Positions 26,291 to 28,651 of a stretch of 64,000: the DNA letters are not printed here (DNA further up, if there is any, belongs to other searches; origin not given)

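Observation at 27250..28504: About 400-aa uncharacterized domain fused C-terminally to an ADP-ribosylglycohydrolase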

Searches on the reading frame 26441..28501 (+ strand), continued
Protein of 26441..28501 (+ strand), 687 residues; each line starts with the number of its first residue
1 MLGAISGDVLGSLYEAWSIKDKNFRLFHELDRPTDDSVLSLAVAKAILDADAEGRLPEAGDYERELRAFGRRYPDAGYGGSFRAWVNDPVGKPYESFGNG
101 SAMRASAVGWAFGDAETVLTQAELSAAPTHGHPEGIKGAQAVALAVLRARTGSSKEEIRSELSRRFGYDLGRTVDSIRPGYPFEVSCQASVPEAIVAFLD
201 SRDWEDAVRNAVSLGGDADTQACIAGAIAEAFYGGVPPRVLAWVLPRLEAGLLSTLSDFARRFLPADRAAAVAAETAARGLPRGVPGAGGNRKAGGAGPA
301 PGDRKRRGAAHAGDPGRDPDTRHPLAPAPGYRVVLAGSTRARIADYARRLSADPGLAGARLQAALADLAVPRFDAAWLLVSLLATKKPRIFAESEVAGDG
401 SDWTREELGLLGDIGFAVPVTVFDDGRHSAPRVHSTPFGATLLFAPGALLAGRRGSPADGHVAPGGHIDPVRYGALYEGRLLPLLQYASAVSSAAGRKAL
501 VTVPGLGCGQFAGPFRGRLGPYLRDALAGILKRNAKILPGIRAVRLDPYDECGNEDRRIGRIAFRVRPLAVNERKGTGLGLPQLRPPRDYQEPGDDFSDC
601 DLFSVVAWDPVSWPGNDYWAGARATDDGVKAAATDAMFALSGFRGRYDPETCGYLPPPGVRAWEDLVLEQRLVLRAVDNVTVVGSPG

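Call 50: fold_search(model_id=the predicted structure, library=pdb)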
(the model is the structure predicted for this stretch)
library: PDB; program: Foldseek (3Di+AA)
matches with E <= 10: 310; with E <= 0.001: 88
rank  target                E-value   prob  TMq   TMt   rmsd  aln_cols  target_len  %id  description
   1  8xep_A                1.5e-25  1.00  0.47  0.87   2.3       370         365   35  Crystal structure of a Legionella pneumophila type IV effector in complex with ubiquitin (released 2024-05-01)
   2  8dmp_G                1.9e-25  1.00  0.47  0.86   2.4       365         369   36  Crystal structure of Legionella pneumophila macrodomain effector MavL (released 2023-07-12)
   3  8ipw_B                2.2e-25  1.00  0.47  0.88   2.9       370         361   35  The sturecture of Legionella effector protein MavL with ADPR (released 2024-03-20)
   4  8dmr                  2.7e-25  1.00  0.47  0.85   2.9       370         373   35  Legionella macrodomain effector MavL R370A in complex with ADP-ribose (released 2023-07-12)
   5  8xep_D                3.8e-25  1.00  0.47  0.87   2.4       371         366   35  Crystal structure of a Legionella pneumophila type IV effector in complex with ubiquitin (released 2024-05-01)
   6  8dmp_A                4.6e-25  1.00  0.48  0.86   2.4       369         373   36  Crystal structure of Legionella pneumophila macrodomain effector MavL (released 2023-07-12)
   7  6omi_B                4.8e-25  1.00  0.48  0.88   2.5       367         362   36  Crystal structure of the Legionella effector protein MavL (released 2020-02-26)
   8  8dmp_D                7.0e-25  1.00  0.48  0.86   2.4       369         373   36  Crystal structure of Legionella pneumophila macrodomain effector MavL (released 2023-07-12)
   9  6omi_C                7.0e-25  1.00  0.47  0.88   2.5       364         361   36  Crystal structure of the Legionella effector protein MavL (released 2020-02-26)
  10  8dmp_C                7.7e-25  1.00  0.47  0.86   2.8       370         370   35  Crystal structure of Legionella pneumophila macrodomain effector MavL (released 2023-07-12)
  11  8dmp_B                1.0e-24  1.00  0.48  0.87   2.4       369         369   36  Crystal structure of Legionella pneumophila macrodomain effector MavL (released 2023-07-12)
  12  8dmq_A                1.4e-24  1.00  0.48  0.87   2.4       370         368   35  Crystal structure of Legionella pneumophila macrodomain MavL in complex with ubiquitin vinyl methyl ester (released 2023-07-12)
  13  8ipj_A                1.4e-24  1.00  0.47  0.88   2.9       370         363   34  Crystal structure of the Legionella effector protein MavL with ADPR-Ub (released 2024-03-20)
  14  6omi_A                1.6e-24  1.00  0.48  0.89   2.4       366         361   36  Crystal structure of the Legionella effector protein MavL (released 2020-02-26)
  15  8ipw_A                2.4e-24  1.00  0.47  0.88   2.9       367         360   35  The sturecture of Legionella effector protein MavL with ADPR (released 2024-03-20)
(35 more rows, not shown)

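Call 53: search_protein_families(library=pfam, proteins=[P0081, P0066, P0090, P0105, P0061, P0119, P0048, P0046], max_evalue=0.001)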
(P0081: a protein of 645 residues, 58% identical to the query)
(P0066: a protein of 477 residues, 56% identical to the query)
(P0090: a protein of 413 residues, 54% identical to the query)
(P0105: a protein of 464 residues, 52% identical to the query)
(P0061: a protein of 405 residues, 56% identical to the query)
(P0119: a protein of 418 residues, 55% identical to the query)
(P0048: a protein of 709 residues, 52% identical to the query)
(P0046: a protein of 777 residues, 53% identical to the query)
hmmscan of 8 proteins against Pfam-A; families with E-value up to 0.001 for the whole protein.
P0081 (645 aa): 2 families
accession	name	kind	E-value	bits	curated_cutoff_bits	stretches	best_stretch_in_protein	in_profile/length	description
PF20208.3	ARPP-1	-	1.4e-90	304.1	27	1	22-315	2-297/297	ARG and Rhodanese-Phosphatase-superfamily-associated Protein domain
PF03747.19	ADP_ribosyl_GH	-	1.3e-37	130.5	26.2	1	382-606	3-280/287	ADP-ribosylglycohydrolase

P0066 (477 aa): 2 families
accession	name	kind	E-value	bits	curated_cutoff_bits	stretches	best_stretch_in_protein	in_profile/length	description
PF03747.19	ADP_ribosyl_GH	-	1.5e-38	133.5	26.2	1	223-451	3-286/287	ADP-ribosylglycohydrolase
PF20118.4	DUF6508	-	1e-21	77.6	23.6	1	88-211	2-126/129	Family of unknown function (DUF6508)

P0090 (413 aa): 2 families
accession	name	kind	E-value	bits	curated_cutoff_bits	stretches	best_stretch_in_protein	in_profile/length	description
PF08837.16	DUF1810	-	1.1e-54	184.4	25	1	15-148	2-136/136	Protein of unknown function (DUF1810)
PF03747.19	ADP_ribosyl_GH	-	6.1e-38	131.6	26.2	1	154-383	1-285/287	ADP-ribosylglycohydrolase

P0105 (464 aa): 2 families
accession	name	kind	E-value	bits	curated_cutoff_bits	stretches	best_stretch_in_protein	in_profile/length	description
PF03747.19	ADP_ribosyl_GH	-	2.2e-41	142.9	26.2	1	1-242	3-284/287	ADP-ribosylglycohydrolase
PF07179.17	SseB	-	1.1e-08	35.8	21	1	292-414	12-118/124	SseB protein N-terminal domain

P0061 (405 aa): 2 families
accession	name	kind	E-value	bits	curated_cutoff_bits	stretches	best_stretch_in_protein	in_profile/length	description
PF03747.19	ADP_ribosyl_GH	-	3.5e-35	122.5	26.2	1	1-225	3-280/287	ADP-ribosylglycohydrolase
PF11697.13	DUF3293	-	4.6e-20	72.5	25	1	313-386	1-73/73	Protein of unknown function (DUF3293)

P0119 (418 aa): 2 families
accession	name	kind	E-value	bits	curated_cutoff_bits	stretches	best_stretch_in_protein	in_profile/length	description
PF03747.19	ADP_ribosyl_GH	-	1.7e-33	117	26.2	1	3-225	5-280/287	ADP-ribosylglycohydrolase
PF04664.18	OGFr_N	-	5e-15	56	22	1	297-414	37-173/208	Opioid growth factor receptor (OGFr) conserved region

P0048 (709 aa): 2 families
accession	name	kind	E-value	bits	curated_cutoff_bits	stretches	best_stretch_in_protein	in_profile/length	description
PF03747.19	ADP_ribosyl_GH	-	1.8e-57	195.6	26.2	2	216-451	4-280/287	ADP-ribosylglycohydrolase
PF00092.34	VWA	-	0.00078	20.1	23.8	0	501-644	2-140/174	von Willebrand factor type A domain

P0046 (777 aa): 2 families
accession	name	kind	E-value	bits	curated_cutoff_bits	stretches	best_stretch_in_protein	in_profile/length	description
PF03747.19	ADP_ribosyl_GH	-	2e-66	225.1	26.2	2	284-519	4-280/287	ADP-ribosylglycohydrolase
PF00092.34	VWA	-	0.00036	21.3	23.8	1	569-734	2-162/174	von Willebrand factor type A domain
